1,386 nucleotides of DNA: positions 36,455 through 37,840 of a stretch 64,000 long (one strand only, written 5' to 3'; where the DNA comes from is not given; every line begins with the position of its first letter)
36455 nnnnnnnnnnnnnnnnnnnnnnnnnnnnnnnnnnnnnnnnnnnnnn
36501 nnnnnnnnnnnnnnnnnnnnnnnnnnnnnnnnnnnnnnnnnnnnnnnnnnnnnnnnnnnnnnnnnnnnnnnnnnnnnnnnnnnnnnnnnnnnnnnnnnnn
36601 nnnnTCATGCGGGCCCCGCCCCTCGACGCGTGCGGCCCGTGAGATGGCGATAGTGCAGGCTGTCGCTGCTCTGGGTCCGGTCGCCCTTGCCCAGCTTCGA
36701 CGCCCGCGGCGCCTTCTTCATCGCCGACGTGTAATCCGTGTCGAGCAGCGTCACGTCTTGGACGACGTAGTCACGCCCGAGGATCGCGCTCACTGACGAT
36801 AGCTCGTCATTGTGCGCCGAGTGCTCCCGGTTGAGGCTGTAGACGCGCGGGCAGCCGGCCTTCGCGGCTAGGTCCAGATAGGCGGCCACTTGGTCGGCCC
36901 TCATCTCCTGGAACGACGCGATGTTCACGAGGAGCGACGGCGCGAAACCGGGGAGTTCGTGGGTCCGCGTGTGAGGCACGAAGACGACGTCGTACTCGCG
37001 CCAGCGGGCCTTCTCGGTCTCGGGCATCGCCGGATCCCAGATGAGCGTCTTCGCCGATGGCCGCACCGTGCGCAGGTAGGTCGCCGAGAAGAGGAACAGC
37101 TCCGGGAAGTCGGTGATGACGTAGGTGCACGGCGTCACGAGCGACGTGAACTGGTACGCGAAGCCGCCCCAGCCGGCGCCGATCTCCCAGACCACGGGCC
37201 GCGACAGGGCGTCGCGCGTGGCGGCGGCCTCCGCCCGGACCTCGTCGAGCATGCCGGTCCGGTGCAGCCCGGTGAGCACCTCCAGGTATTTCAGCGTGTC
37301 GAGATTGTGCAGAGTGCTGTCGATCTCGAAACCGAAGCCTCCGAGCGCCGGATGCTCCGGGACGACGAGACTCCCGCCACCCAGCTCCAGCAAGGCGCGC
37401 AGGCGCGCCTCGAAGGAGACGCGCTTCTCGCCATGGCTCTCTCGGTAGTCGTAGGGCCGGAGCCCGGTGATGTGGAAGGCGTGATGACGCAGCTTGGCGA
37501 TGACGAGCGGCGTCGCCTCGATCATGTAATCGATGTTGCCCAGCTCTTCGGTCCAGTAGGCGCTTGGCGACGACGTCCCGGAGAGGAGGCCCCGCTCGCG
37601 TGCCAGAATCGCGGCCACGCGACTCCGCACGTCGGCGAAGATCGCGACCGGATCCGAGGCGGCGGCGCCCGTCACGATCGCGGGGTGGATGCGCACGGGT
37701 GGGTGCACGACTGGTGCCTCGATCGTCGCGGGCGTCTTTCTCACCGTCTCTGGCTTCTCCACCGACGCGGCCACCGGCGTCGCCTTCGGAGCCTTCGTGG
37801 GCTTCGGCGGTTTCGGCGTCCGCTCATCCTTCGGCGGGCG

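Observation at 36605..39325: FamA domain fused through a Pro/Lys-rich spacer to a methyltransferase-like domain: candidate chain terminator read by the Wzt C-terminal domain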

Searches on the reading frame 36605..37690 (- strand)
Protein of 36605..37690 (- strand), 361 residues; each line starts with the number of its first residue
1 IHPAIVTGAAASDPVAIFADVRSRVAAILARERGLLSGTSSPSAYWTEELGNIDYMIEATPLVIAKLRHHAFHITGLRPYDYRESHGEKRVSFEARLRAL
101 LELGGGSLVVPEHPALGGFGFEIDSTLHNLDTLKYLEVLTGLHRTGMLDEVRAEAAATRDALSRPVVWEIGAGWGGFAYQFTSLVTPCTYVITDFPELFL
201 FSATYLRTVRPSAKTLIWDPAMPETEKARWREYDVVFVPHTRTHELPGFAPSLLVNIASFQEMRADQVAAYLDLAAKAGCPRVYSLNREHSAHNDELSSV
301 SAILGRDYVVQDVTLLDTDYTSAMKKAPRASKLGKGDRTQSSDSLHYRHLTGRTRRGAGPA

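Call 15: search_solved_structures(query=window:36605-37660:-, max_evalue=10, show_alignments=2)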
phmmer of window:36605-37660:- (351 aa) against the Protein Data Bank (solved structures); distinct sequences matched with E-value up to 10: 2.
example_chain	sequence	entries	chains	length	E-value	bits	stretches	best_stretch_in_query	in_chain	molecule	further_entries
7ane_X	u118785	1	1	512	1.4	11.6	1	171-247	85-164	mL38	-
7aih_X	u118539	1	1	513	1.4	11.6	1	171-247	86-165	mL38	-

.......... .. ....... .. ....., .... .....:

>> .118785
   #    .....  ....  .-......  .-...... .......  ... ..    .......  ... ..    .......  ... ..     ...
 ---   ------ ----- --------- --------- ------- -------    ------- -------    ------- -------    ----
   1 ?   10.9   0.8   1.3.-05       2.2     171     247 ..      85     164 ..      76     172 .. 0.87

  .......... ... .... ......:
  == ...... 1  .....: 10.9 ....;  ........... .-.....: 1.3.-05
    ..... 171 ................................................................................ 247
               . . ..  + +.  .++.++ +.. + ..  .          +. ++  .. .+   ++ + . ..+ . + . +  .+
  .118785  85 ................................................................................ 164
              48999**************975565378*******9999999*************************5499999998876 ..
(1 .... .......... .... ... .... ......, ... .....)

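Call 18: search_protein_families(library=pfam, proteins=[window:36608-37690:-], max_evalue=10)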
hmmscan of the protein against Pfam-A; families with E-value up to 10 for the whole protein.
window:36608-37690:- (361 aa): 1 family
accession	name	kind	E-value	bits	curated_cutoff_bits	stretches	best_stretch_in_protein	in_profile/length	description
PF08242.18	Methyltransf_12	-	0.078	14.1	30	1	169-238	2-71/98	Methyltransferase domain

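Call 27: find_homologous_proteins(query=window:36605-37690:-)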
Query window:36605-37690:- (361 aa): 844 proteins with E <= 0.001 among 8000 candidates; the best 120 are listed.
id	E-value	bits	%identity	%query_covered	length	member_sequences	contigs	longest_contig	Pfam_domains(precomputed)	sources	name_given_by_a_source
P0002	1.9e-239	812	100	100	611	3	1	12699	-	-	-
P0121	3.1e-129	450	60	96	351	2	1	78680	-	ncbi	-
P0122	5.8e-122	426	58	98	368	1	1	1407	-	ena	-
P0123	1.3e-119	418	59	96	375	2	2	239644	-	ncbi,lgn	-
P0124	5.6e-114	399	56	96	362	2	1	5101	-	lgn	-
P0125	6.0e-105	370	54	94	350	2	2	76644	-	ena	-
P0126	4.2e-102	360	53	92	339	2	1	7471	-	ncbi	-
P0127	5.1e-98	347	52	91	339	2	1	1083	-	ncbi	-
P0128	6.2e-97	343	54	86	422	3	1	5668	PF00535.33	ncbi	ncbi:MAG TPA: putative sugar O-methyltransferase, partial [Vicinamibacterales bacterium]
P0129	1.0e-96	343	54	87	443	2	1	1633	-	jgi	jgi:hypothetical protein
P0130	1.1e-96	343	48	93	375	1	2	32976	-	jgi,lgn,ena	-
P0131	1.3e-96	342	55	89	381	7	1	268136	-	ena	-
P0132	2.6e-96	341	50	96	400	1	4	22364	-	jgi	jgi:hypothetical protein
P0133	7.2e-96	340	52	88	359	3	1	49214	-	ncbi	-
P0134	1.3e-95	339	52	95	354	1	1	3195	-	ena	-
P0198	1.3e-83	300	42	98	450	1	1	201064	PF00535.33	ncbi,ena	-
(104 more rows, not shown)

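Call 43: predict_structure(alignment_id=A4)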
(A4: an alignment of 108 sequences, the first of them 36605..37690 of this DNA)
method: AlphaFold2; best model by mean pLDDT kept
length: 361 residues; sequences in the alignment: 108
mean_pLDDT: 92.5   pTM: 0.91
mean pLDDT of the five models: 92.5, 92.1, 92.1, 91.4, 88.2
residues with pLDDT >= 90: 315; 70-90: 17; 50-70: 16; < 50: 13
segments of 3 or more residues with pLDDT < 50: 1-9, 358-361
pLDDT, mean of each block of 10 residues (from residue 1): 42 91 97 90 95 95 97 94 85 97 98 97 97 98 98 97 97 97 98 98 98 97 97 98 96 98 97 97 97 94 98 96 88 63 87 76 36
secondary structure, 60 per line:
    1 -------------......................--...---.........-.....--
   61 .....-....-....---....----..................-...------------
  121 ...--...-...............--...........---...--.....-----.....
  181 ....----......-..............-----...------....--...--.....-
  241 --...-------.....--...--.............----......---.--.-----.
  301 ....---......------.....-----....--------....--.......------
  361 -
elements in order: H14-35 H44-52 H54-58 H61-65 H67-70 H72-75 H79-82 H87-104 E121-123 E126-128 H130-144 H147-157 E166-170 H176-184 E189-194 H196-209 E215-217 H224-227 E235-239 E253-257 H265-277 E282-287 H300-304 E308-313 H320-324 H330-333 H342-345 E348-354

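Call 47: fold_search(model_id=the predicted structure, library=pdb)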
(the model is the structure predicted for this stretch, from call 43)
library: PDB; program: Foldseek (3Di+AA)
matches with E <= 10: 1764; with E <= 0.001: 431
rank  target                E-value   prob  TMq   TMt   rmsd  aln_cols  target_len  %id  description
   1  3o7w                  3.4e-06  1.00  0.37  0.45  10.1       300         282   12  The Crystal Structure of Human Leucine Carboxyl Methyltransferase 1 (released 2010-09-08)
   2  7wdq_A                4.3e-06  1.00  0.33  0.36  19.4       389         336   12  DsyB in complex with SAM (released 2022-06-01)
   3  3mcz_A                4.3e-06  1.00  0.33  0.35  19.8       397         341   14  The Structure of an O-methyltransferase family protein from Burkholderia thailandensis. (released 2010-05-26)
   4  4a6d                  9.2e-06  1.00  0.30  0.31  19.3       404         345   12  Crystal structure of human N-acetylserotonin methyltransferase (ASMT) in complex with SAM (released 2012-11-07)
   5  3jwj_A                1.1e-05  1.00  0.37  0.66   6.7       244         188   11  Crystal structure analysis of the methyltransferase domain of bacterial-AvHen1-CN (released 2009-10-20)
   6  5yf2_B                1.1e-05  1.00  0.35  0.36  19.5       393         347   10  Crystal structure of CARNMT1 bound to anserine and SAH (released 2018-08-01)
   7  8hl6                  1.2e-05  1.00  0.32  0.51   8.7       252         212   13  Crystal structure of human valosin-containing protein methyltransferase (released 2023-07-12)
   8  3mcz_B                1.2e-05  1.00  0.32  0.35  19.8       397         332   15  The Structure of an O-methyltransferase family protein from Burkholderia thailandensis. (released 2010-05-26)
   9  8har_A                1.3e-05  1.00  0.32  0.32  19.5       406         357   10  SAH-bound C-Methyltransferase Fur6 from Streptomyces sp. KO-3988 (released 2023-11-01)
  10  9sm1_C                1.5e-05  1.00  0.39  0.45  12.2       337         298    9  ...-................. from Pseudomonas chlororaphis in complex with SAH and FPP (released 2025-12-31)
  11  5yf0_A                1.6e-05  1.00  0.33  0.35  15.9       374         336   12  Crystal structure of CARNMT1 bound to SAM (released 2018-08-01)
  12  5yf1_B                1.6e-05  1.00  0.33  0.34  19.8       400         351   12  Crystal structure of CARNMT1 bound to carnosine and SFG (released 2018-08-01)
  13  7wh9_A                1.6e-05  0.99  0.24  0.18  20.8       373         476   12  holo structure of emodin 1-OH O-methyltransferase complex with emodin and S-Adenosyl-L-homocysteine (released 2023-01-11)
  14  5ufm_B                1.7e-05  1.00  0.28  0.44  14.1       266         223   16  Crystal structure of Burkholderia thailandensis 1,6-didemethyltoxoflavin-N1-methyltransferase with bound 1,6-didemethy (released 2017-12-13)
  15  7ux6_A                1.8e-05  1.00  0.32  0.33  17.8       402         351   10  Crystal structure of MfnG, an L- and D-tyrosine O-methyltransferase from the marformycin biosynthesis pathway of Strep (released 2022-10-12)
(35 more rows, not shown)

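Call 57: find_encoding_contigs(protein=P0123, flank=10000, max_places=1)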
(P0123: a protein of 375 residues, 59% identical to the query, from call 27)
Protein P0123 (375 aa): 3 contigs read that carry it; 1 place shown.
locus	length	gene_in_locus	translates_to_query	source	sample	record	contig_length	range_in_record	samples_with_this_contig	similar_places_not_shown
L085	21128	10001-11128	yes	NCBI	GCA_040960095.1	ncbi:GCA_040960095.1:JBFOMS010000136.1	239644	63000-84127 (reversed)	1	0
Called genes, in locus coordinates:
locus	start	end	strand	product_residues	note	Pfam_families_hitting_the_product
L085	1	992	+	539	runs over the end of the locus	-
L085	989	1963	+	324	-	PF01522:Polysacc_deac_1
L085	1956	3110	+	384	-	PF02350:Epimerase_2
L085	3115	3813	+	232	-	PF02348:CTP_transf_3, PF12804:NTP_transf_3 (faint)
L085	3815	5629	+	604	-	-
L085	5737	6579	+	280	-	PF00551:Formyl_trans_N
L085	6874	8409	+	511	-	-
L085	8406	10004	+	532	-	-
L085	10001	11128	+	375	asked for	-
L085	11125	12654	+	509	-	-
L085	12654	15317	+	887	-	-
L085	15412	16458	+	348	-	-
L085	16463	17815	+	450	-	-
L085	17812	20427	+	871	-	-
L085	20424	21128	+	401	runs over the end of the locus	-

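Call 58: find_encoding_contigs(protein=P0131, flank=10000, max_places=1)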
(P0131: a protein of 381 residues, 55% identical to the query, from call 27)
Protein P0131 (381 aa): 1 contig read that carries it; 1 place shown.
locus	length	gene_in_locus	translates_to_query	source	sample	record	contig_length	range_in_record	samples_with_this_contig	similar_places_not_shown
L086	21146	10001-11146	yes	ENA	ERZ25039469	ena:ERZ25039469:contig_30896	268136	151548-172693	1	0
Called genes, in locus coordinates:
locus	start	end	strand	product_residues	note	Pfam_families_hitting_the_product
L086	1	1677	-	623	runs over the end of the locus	-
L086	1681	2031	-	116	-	-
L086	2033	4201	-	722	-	PF00535:Glycos_transf_2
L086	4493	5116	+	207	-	PF13412:HTH_24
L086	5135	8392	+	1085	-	-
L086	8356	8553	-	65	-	-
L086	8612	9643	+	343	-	-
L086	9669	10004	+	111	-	-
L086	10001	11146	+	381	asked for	-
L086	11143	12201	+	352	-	PF00535:Glycos_transf_2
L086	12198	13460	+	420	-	-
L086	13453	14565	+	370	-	-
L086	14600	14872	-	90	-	-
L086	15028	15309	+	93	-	-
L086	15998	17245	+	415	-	-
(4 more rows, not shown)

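Call 59: find_encoding_contigs(protein=P0198, flank=10000, max_places=1)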
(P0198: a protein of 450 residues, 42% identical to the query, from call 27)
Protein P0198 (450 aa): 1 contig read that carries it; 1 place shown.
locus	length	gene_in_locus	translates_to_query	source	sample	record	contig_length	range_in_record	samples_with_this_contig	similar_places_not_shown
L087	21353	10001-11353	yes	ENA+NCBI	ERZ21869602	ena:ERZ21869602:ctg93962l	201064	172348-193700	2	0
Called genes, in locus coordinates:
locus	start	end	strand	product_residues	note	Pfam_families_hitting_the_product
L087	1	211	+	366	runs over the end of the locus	PF03102:NeuB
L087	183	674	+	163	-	PF08282:Hydrolase_3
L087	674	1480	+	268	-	PF00106:adh_short, PF01370:Epimerase (weak), PF13561:adh_short_C2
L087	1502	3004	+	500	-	PF00171:Aldedh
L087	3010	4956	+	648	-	PF13292:DXP_synthase_N, PF00456:Transketolase_N, PF09364:XFP_N (weak), PF02779:Transket_pyr, PF02780:Transketolase_C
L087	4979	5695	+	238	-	PF02348:CTP_transf_3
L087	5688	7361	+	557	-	-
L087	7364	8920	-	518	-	PF13231:PMT_2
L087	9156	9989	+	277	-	-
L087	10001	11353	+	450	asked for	PF00535:Glycos_transf_2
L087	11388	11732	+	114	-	-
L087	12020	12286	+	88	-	-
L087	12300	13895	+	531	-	-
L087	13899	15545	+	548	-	-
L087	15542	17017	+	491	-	-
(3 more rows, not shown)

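Call 67: search_protein_representatives(alignment_id=A4)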
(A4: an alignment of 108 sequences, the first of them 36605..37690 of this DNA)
Query: 108 sequences, 354 profile positions. Proteins with E-value up to 0.001 (for the whole library): 4345; up to 1e-10: 2026; up to 1e-30: 356. The best 150 are listed.
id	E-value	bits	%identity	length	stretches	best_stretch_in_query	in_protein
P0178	1.5e-160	550.5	-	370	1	7-353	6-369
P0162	1.9e-151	520.7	-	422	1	11-350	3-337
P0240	6.3e-149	512.3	-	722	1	15-351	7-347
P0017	2.4e-144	497.3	-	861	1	7-352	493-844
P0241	1.5e-141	488.1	-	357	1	11-349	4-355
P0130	1.2e-140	485.1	-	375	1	14-352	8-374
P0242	9.4e-140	482.2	-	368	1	4-351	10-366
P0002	1.7e-135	468.2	-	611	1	15-352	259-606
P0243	6.0e-135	466.4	-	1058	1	13-350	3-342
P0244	6.5e-133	459.7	-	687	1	17-351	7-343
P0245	1.0e-132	459.0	-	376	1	5-351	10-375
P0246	5.2e-132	456.7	-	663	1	17-350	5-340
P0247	2.0e-130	451.5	-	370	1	8-352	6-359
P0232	2.1e-128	444.8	-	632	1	6-351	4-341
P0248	7.4e-127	439.8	-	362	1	12-352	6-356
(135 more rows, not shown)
